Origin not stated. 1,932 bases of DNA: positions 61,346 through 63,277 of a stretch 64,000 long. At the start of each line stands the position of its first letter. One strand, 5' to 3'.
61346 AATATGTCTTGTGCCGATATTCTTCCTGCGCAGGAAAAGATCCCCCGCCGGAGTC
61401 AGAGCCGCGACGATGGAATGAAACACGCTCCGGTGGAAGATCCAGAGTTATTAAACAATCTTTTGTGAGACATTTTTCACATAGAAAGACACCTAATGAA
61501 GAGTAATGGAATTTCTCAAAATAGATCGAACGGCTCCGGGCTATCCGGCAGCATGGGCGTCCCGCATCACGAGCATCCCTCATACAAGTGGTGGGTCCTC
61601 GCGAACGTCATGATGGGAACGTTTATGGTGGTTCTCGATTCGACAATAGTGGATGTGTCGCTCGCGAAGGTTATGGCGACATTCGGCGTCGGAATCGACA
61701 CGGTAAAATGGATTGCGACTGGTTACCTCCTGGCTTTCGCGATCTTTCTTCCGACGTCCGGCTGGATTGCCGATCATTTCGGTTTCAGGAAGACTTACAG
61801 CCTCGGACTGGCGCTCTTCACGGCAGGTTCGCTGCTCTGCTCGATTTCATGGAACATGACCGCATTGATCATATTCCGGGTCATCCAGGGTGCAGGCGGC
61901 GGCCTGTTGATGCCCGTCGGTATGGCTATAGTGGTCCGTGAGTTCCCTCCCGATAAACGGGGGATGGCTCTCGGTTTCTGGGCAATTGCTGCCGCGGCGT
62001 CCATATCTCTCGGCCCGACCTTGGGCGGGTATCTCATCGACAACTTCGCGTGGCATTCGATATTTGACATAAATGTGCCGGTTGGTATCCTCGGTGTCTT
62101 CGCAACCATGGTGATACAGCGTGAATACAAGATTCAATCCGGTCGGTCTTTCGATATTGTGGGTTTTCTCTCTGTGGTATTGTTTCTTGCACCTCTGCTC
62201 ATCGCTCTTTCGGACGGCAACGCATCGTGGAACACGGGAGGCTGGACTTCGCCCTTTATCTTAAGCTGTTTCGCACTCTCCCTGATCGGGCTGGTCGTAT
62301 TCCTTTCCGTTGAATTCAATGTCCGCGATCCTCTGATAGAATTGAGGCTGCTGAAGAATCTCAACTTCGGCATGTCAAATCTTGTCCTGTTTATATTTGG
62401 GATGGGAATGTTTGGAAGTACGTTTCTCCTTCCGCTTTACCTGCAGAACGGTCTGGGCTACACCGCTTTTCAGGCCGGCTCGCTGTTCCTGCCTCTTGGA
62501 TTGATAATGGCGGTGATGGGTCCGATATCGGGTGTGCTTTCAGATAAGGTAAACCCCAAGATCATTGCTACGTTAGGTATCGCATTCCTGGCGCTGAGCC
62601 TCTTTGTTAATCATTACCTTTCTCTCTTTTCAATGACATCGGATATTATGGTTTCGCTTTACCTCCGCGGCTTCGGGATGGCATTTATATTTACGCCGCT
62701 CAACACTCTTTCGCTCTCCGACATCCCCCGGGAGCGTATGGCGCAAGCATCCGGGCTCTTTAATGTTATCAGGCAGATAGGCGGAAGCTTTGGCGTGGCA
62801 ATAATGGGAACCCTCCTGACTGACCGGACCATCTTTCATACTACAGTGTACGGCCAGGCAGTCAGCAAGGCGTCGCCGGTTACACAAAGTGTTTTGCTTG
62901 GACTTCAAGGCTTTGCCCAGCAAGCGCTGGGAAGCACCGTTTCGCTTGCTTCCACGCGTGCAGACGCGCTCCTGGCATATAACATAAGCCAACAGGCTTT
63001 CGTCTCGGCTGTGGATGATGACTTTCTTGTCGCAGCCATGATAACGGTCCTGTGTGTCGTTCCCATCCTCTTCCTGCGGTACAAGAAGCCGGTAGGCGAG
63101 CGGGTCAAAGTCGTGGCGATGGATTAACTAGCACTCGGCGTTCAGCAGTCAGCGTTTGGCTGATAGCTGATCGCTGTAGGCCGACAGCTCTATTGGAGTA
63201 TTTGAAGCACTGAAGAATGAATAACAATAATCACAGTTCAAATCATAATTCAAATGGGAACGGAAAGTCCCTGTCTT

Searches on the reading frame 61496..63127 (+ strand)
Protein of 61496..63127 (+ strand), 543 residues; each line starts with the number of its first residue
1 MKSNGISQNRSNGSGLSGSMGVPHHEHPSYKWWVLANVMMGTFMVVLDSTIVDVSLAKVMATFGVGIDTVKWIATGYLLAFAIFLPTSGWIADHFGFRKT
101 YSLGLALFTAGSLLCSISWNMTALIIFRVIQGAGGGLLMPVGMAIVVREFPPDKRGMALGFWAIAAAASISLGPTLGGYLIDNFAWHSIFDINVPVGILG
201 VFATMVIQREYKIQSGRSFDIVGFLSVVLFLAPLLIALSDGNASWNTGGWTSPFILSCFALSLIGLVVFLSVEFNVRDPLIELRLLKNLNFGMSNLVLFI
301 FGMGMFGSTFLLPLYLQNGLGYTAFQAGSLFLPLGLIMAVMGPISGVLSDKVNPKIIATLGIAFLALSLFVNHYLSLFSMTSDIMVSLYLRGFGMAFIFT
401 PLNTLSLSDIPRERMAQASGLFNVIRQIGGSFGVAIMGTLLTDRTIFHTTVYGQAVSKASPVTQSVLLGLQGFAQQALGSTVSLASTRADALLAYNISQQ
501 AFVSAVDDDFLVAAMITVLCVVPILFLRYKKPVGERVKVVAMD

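Call 37: search_protein_families(library=pfam, proteins=[window:61496-63127:+], max_evalue=0.001)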
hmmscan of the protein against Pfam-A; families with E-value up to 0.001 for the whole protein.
window:61496-63127:+ (543 aa): 1 family
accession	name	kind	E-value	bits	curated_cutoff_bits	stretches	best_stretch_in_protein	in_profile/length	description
PF07690.21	MFS_1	-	3.1e-59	201.1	33.4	1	39-433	2-346/347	Major Facilitator Superfamily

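Call 65: find_encoding_contigs(protein=window:61496-63127:+, flank=10000, max_places=3)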
Protein window:61496-63127:+ (543 aa): no gene with exactly this product is on record in the collection.
